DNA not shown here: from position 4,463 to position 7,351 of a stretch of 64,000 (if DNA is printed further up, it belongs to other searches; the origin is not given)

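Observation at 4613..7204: Single 863-aa ORF fusing a MurE-like ligase (lacking its N-terminal domain) to a full MurC ligase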

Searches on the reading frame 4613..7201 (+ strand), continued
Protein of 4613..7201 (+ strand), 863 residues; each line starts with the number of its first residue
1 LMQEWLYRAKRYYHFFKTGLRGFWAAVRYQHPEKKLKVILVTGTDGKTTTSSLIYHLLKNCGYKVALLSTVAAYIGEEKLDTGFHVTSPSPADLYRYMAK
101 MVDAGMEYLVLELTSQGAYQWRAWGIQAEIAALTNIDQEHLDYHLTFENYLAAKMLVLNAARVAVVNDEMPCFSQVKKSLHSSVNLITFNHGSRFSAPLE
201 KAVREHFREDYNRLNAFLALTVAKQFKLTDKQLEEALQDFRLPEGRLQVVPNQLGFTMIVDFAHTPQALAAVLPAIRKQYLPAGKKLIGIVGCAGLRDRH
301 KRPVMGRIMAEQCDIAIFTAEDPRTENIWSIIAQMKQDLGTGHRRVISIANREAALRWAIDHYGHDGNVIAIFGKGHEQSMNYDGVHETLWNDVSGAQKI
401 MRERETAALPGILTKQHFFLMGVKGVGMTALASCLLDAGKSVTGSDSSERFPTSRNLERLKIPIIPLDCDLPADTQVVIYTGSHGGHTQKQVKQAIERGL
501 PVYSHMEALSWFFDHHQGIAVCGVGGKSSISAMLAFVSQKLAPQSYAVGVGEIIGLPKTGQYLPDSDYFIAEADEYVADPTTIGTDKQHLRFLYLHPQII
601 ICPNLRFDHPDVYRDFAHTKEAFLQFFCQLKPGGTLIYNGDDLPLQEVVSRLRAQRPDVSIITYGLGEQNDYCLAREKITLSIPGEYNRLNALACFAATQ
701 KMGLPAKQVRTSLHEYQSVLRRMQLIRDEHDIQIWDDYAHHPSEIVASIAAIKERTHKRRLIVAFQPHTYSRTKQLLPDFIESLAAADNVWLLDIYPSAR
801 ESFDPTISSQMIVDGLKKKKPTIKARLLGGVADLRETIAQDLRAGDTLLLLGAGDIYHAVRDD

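Call 6: find_homologous_proteins(query=window:4613-7201:+, max_evalue=1e-10)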
Query window:4613-7201:+ (863 aa): 7953 proteins with E <= 1e-10 among 8000 candidates; the best 120 are listed.
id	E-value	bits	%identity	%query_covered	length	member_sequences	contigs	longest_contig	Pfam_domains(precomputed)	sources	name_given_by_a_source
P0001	0.0e+0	1991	100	100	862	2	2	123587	PF02875.27,PF08245.19,PF01225.31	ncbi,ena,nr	ncbi:UDP-N-acetylmuramyl-tripeptide synthetase [bacterium]|nr:UDP-N-acetylmuramyl-tripeptide synthet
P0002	0.0e+0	1764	88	100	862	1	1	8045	PF02875.27,PF08245.19,PF01225.31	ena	-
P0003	0.0e+0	1416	71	100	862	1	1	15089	PF02875.27,PF08245.19,PF01225.31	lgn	-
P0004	0.0e+0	1357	69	100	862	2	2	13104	PF02875.27,PF08245.19,PF01225.31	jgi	-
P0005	2.1e-167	577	38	96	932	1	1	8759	PF02875.27,PF08245.19,PF01225.31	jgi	jgi:UDP-N-acetylmuramoyl-L-alanyl-D-glutamate--2,6-diaminopimelate ligase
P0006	2.2e-167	577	38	97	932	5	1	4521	PF02875.27,PF08245.19,PF01225.31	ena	-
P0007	1.2e-166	574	38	96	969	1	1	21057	PF02875.27,PF08245.19,PF01225.31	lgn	-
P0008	2.1e-165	570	37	97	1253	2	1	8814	PF02875.27,PF08245.19,PF01225.31,PF01565.29,PF02873.22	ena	-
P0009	3.1e-164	566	37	97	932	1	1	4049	PF02875.27,PF08245.19,PF01225.31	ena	-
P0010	3.3e-164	566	37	97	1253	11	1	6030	PF02875.27,PF08245.19,PF01225.31,PF01565.29,PF02873.22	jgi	-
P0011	1.1e-158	548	37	96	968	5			PF02875.27,PF08245.19,PF01225.31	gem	-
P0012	1.9e-148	514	38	89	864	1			PF02875.27,PF08245.19,PF01225.31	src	-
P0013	4.2e-119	417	34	96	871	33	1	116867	PF02875.27,PF08245.19,PF01225.31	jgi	-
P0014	1.5e-104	369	32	84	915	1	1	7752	PF02875.27,PF08245.19,PF01225.31,PF21799.3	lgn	-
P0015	1.5e-101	359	44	46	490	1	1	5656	PF02875.27,PF08245.19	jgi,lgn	jgi:UDP-N-acetylmuramoyl-L-alanyl-D-glutamate--2,6-diaminopimelate ligase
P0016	6.8e-98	347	31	85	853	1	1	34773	PF02875.27,PF08245.19,PF01225.31,PF21799.3,PF01488.27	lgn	-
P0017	1.5e-92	329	44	46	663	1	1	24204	PF00483.30,PF02875.27,PF08245.19,PF12804.14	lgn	-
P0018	4.3e-92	328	45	44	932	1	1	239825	PF02875.27,PF08245.19,PF26298.1,PF01225.31,PF26299.1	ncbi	-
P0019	1.5e-91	326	36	61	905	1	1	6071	PF02875.27,PF08245.19,PF01225.31,PF21799.3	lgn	-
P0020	2.4e-91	325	31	85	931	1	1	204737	PF02875.27,PF08245.19,PF01225.31,PF21799.3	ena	-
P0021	8.7e-90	320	43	44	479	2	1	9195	PF02875.27,PF08245.19,PF01225.31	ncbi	-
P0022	9.4e-90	320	44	44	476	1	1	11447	PF02875.27,PF08245.19,PF01225.31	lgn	-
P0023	7.5e-89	317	30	85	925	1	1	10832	PF02875.27,PF08245.19,PF01225.31,PF21799.3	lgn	-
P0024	1.0e-88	316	45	43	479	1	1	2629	PF02875.27,PF08245.19,PF01225.31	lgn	-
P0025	5.6e-88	314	44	44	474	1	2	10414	PF02875.27,PF08245.19,PF01225.31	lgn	-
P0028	3.5e-85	305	30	85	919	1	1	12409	PF02875.27,PF08245.19,PF01225.31,PF21799.3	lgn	-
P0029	2.0e-84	302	41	44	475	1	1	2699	PF02875.27,PF08245.19,PF01225.31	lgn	-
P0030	3.7e-83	298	42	43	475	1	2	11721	PF02875.27,PF08245.19,PF01225.31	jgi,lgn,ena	-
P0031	1.0e-81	293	41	44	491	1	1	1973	PF02875.27,PF08245.19,PF01225.31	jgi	jgi:UDP-N-acetylmuramoyl-L-alanyl-D-glutamate--2,6-diaminopimelate ligase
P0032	3.4e-81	291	41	43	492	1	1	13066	PF02875.27,PF08245.19,PF01225.31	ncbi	-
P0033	4.1e-81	291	43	42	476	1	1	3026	PF02875.27,PF08245.19,PF01225.31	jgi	jgi:UDP-N-acetylmuramoyl-L-alanyl-D-glutamate--2,6-diaminopimelate ligase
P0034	7.2e-80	287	42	43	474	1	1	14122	PF02875.27,PF08245.19,PF01225.31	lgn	-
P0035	1.2e-79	286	41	44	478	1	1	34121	PF02875.27,PF08245.19,PF01225.31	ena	-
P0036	5.0e-79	284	41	43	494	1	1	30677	PF02875.27,PF08245.19,PF01225.31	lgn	-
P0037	5.2e-79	284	40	44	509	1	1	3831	PF02875.27,PF08245.19,PF01225.31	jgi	jgi:UDP-N-acetylmuramoyl-L-alanyl-D-glutamate--2,6-diaminopimelate ligase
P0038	7.0e-78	281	42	42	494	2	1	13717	PF02875.27,PF08245.19,PF01225.31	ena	-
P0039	3.1e-75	272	36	46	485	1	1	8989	PF02875.27,PF08245.19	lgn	-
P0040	6.8e-75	271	39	44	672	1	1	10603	PF00483.30,PF01128.26,PF02875.27,PF08245.19,PF01225.31,PF12804.14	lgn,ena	-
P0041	6.8e-75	271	39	44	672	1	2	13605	PF00483.30,PF01128.26,PF02875.27,PF08245.19,PF01225.31,PF12804.14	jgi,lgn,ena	jgi:UDP-N-acetylmuramoyl-L-alanyl-D-glutamate--2,6-diaminopimelate ligase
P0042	6.9e-75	271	39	44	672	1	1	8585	PF00483.30,PF01128.26,PF02875.27,PF08245.19,PF01225.31,PF12804.14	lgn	-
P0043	9.4e-75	270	40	45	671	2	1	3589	PF00483.30,PF01128.26,PF02875.27,PF08245.19,PF01225.31,PF12804.14,PF02348.26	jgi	jgi:UDP-N-acetylmuramoyl-L-alanyl-D-glutamate--2,6-diaminopimelate ligase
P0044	2.8e-74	269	41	44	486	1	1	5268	PF02875.27,PF08245.19,PF01225.31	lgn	-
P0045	3.9e-74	268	39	44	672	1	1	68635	PF00483.30,PF01128.26,PF02875.27,PF08245.19,PF01225.31,PF12804.14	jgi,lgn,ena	-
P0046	5.7e-74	268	39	45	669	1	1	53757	PF00483.30,PF01128.26,PF02875.27,PF08245.19,PF01225.31,PF12804.14,PF02348.26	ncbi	-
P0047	6.1e-74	268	37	43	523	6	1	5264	PF02875.27,PF08245.19,PF01225.31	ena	-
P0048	1.3e-73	266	39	44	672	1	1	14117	PF00483.30,PF01128.26,PF02875.27,PF08245.19,PF01225.31,PF12804.14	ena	-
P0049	1.5e-73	266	39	45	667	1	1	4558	PF00483.30,PF01128.26,PF02875.27,PF08245.19,PF01225.31,PF12804.14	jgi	jgi:UDP-N-acetylmuramoyl-L-alanyl-D-glutamate--2,6-diaminopimelate ligase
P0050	4.8e-73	265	39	45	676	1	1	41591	PF00483.30,PF01128.26,PF02875.27,PF08245.19,PF01225.31,PF12804.14,PF02348.26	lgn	-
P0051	1.9e-72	263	40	45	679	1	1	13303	PF00483.30,PF01128.26,PF02875.27,PF08245.19,PF01225.31,PF12804.14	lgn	-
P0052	2.5e-72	262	40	43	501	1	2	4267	PF02875.27,PF08245.19,PF01225.31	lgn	-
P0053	7.7e-72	261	40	43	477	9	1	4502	PF02875.27,PF08245.19,PF01225.31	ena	-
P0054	7.8e-72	261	40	43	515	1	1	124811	PF02875.27,PF08245.19,PF01225.31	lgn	-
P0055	2.5e-71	259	37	43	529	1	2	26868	PF02875.27,PF08245.19,PF01225.31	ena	-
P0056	2.8e-71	259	40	43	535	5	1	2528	PF02875.27,PF08245.19,PF01225.31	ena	-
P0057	3.3e-71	258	39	45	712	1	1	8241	PF00483.30,PF01128.26,PF02875.27,PF08245.19,PF01225.31,PF12804.14,PF02348.26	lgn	-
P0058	9.7e-71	257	37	46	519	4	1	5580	PF02875.27,PF08245.19,PF01225.31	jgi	jgi:UDP-N-acetylmuramoyl-L-alanyl-D-glutamate--2,6-diaminopimelate ligase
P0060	2.2e-70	256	37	44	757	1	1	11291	PF00483.30,PF01128.26,PF02875.27,PF08245.19,PF01225.31,PF12804.14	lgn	-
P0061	3.2e-70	255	40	43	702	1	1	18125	PF00483.30,PF01128.26,PF02875.27,PF08245.19,PF01225.31,PF12804.14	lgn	-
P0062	3.4e-70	255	39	43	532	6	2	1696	PF02875.27,PF08245.19,PF01225.31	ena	-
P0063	6.0e-70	254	40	43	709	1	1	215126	PF00483.30,PF01128.26,PF02875.27,PF08245.19,PF01225.31,PF12804.14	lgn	-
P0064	6.6e-70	254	39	43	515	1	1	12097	PF02875.27,PF08245.19,PF01225.31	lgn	-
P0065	7.7e-70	254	38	42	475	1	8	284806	PF02875.27,PF08245.19,PF01225.31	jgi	-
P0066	9.0e-70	254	40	43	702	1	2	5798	PF00483.30,PF01128.26,PF02875.27,PF08245.19,PF01225.31,PF12804.14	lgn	-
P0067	9.8e-70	254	39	44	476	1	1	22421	PF02875.27,PF08245.19,PF01225.31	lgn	-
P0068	2.0e-69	253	39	43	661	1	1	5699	PF00483.30,PF01128.26,PF02875.27,PF08245.19,PF01225.31,PF12804.14,PF02348.26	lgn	-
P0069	4.6e-69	251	36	44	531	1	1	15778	PF02875.27,PF08245.19,PF01225.31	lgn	-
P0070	1.3e-68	250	38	45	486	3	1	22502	PF02875.27,PF08245.19,PF01225.31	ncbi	ncbi:MAG: UDP-N-acetylmuramoyl-L-alanyl-D-glutamate--2,6-diaminopimelate ligase, partial [Patescibac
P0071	1.3e-68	250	38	43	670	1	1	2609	PF00483.30,PF01128.26,PF02875.27,PF08245.19,PF01225.31,PF12804.14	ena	-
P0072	1.6e-68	250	38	45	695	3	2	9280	PF00483.30,PF01128.26,PF02875.27,PF08245.19,PF01225.31,PF12804.14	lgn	-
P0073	2.5e-68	249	38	43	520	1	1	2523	PF02875.27,PF08245.19,PF01225.31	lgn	-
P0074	4.7e-68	248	37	46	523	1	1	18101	PF02875.27,PF08245.19,PF01225.31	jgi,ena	-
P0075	5.2e-68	248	36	44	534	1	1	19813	PF02875.27,PF08245.19,PF01225.31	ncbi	-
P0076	5.8e-68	248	39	44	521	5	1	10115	PF02875.27,PF08245.19,PF01225.31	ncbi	-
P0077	9.7e-68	247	37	44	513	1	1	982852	PF02875.27,PF08245.19,PF01225.31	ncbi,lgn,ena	-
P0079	1.1e-67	247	38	45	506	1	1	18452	PF02875.27,PF08245.19,PF01225.31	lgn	-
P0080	1.4e-67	247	36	44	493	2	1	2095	PF02875.27,PF08245.19,PF01225.31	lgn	-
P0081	1.4e-67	246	38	44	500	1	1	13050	PF02875.27,PF08245.19,PF01225.31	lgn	-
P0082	1.5e-67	246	37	45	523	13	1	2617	PF02875.27,PF08245.19,PF01225.31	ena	-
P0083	1.5e-67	246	39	44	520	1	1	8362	PF02875.27,PF08245.19,PF01225.31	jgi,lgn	jgi:UDP-N-acetylmuramyl-tripeptide synthetase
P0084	1.6e-67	246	38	44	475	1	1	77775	PF02875.27,PF08245.19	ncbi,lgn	-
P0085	2.3e-67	246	37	45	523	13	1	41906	PF02875.27,PF08245.19,PF01225.31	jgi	jgi:UDP-N-acetylmuramoyl-L-alanyl-D-glutamate--2,6-diaminopimelate ligase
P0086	3.5e-67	245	39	43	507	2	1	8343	PF02875.27,PF08245.19,PF01225.31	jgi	jgi:UDP-N-acetylmuramoyl-L-alanyl-D-glutamate--2,6-diaminopimelate ligase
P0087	3.5e-67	245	36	45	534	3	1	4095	PF02875.27,PF08245.19,PF01225.31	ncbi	ncbi:MAG: UDP-N-acetylmuramoyl-L-alanyl-D-glutamate--2,6-diaminopimelate ligase [Anaerolineales bact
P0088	4.0e-67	245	37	44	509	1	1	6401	PF02875.27,PF08245.19,PF01225.31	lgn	-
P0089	4.9e-67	245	39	43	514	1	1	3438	PF02875.27,PF08245.19,PF01225.31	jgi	-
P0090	5.0e-67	245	40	44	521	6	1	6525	PF02875.27,PF08245.19,PF01225.31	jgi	jgi:UDP-N-acetylmuramoyl-L-alanyl-D-glutamate--2,6-diaminopimelate ligase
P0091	5.0e-67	245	35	44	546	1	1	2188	PF02875.27,PF08245.19,PF01225.31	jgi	jgi:UDP-N-acetylmuramoyl-L-alanyl-D-glutamate--2,6-diaminopimelate ligase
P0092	5.1e-67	245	37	46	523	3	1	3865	PF02875.27,PF08245.19,PF01225.31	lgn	-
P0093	5.6e-67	244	37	45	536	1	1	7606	PF02875.27,PF08245.19,PF01225.31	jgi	jgi:UDP-N-acetylmuramoyl-L-alanyl-D-glutamate--2,6-diaminopimelate ligase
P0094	5.8e-67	244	38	44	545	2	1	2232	PF02875.27,PF08245.19,PF01225.31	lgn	-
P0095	7.2e-67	244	37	44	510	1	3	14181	PF02875.27,PF08245.19,PF01225.31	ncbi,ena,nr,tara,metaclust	ncbi:UDP-N-acetylmuramoyl-L-alanyl-D-glutamate--2,6-diaminopimelate ligase [Candidatus Woesebacteria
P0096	7.3e-67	244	37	44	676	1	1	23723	PF00483.30,PF01128.26,PF02875.27,PF08245.19,PF01225.31,PF12804.14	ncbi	-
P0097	7.4e-67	244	37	44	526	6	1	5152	PF02875.27,PF08245.19,PF01225.31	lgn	-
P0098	7.8e-67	244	38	44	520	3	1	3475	PF02875.27,PF08245.19,PF01225.31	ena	-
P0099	8.0e-67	244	38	44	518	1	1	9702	PF02875.27,PF08245.19,PF01225.31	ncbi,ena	-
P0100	8.8e-67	244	38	43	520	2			PF02875.27,PF08245.19,PF01225.31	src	-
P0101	9.9e-67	244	37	45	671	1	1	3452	PF00483.30,PF01128.26,PF02875.27,PF08245.19,PF01225.31,PF12804.14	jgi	jgi:UDP-N-acetylmuramoyl-L-alanyl-D-glutamate--2,6-diaminopimelate ligase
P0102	1.0e-66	244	37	46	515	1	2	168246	PF02875.27,PF08245.19,PF01225.31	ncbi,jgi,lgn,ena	-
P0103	1.1e-66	244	38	44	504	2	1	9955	PF02875.27,PF08245.19,PF01225.31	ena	-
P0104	1.1e-66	244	38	42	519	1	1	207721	PF02875.27,PF08245.19,PF01225.31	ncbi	-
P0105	1.1e-66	243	36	45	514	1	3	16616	PF02875.27,PF08245.19,PF01225.31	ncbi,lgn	-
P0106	1.4e-66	243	36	43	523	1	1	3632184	PF02875.27,PF08245.19,PF01225.31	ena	-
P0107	1.5e-66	243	37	44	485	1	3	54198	PF02875.27,PF08245.19,PF01225.31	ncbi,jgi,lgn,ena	-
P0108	1.6e-66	243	38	43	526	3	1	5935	PF02875.27,PF08245.19,PF01225.31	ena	-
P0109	1.7e-66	243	38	44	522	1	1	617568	PF02875.27,PF08245.19,PF01225.31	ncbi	ncbi:MAG: UDP-N-acetylmuramoyl-L-alanyl-D-glutamate--2,6-diaminopimelate ligase [Anaerolineaceae bac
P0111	2.0e-66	243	39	45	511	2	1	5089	PF02875.27,PF08245.19,PF01225.31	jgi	-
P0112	2.0e-66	243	37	46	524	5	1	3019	PF02875.27,PF08245.19,PF01225.31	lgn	-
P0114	2.1e-66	243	37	46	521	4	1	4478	PF02875.27,PF08245.19,PF01225.31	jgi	jgi:UDP-N-acetylmuramoyl-L-alanyl-D-glutamate--2,6-diaminopimelate ligase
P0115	2.5e-66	242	39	44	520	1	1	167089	PF02875.27,PF08245.19,PF01225.31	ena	-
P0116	2.7e-66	242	38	44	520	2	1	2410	PF02875.27,PF08245.19,PF01225.31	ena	-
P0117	2.8e-66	242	40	43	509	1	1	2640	PF02875.27,PF08245.19,PF01225.31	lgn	-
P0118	3.2e-66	242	38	44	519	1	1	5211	PF02875.27,PF08245.19,PF01225.31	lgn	-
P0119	3.2e-66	242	37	44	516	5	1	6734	PF02875.27,PF08245.19,PF01225.31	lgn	-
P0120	3.3e-66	242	38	43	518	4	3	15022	PF02875.27,PF08245.19,PF01225.31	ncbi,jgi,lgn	ncbi:MAG: UDP-N-acetylmuramoyl-L-alanyl-D-glutamate--2,6-diaminopimelate ligase [Anaerolineaceae bac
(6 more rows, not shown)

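Call 13: find_related_loci(query=window:4616-7201:+, collection=genome_contigs, flank=10000)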
Query window:4616-7201:+ (862 aa) in genome_contigs; peptide patterns used: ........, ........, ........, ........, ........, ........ (x = any residue, [..] = any of these).
23 stretches matched a pattern; 5 encode a relative of the query (tblastn E <= 1e-3); 5 distinct loci.
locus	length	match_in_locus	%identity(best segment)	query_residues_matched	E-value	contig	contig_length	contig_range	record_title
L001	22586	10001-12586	69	1-862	0e+0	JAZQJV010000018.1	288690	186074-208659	MAG: Patescibacteria group bacterium isolate T1900044616_TS20190082.MAGScoT_cleanbin_000078 SGB_856_k141_1673116, whole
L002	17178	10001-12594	69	1-862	0e+0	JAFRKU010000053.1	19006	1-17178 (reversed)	Bacterium isolate RGIG2560 Goat_Jejunum.Co__c582589, whole genome shotgun sequence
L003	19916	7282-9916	64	1-857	0e+0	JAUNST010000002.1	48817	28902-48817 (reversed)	MAG: bacterium isolate S4R_St_52 NODE_214_length_48817_cov_5.635720, whole genome shotgun sequence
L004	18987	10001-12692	67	1-857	0e+0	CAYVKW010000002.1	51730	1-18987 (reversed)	MAG TPA_asm: uncultured Pseudomonadales bacterium isolate SRP192927_co1_174 genome assembly, contig: NODE_851_length_517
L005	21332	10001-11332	33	10-764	6e-67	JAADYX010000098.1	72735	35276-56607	MAG: Chloroflexi bacterium isolate TC_195 k99_792677, whole genome shotgun sequence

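Call 31: find_encoding_contigs(protein=P0002, flank=6000, max_places=2)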
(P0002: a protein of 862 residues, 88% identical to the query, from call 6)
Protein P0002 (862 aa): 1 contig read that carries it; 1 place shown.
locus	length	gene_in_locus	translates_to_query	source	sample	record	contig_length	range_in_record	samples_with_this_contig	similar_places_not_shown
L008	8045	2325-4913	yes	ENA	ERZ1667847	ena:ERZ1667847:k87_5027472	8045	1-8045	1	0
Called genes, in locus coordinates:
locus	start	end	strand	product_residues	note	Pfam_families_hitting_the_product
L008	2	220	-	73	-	?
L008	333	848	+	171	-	-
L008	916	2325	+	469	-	PF00587:tRNA-synt_2b, PF03129:HGTP_anticodon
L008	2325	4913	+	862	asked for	PF08245:Mur_ligase_M, PF02875:Mur_ligase_C, PF01225:Mur_ligase, PF08245:Mur_ligase_M, PF02875:Mur_ligase_C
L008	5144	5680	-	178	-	PF00300:His_Phos_1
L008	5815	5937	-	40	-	-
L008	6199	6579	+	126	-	-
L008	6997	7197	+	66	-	-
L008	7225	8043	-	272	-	?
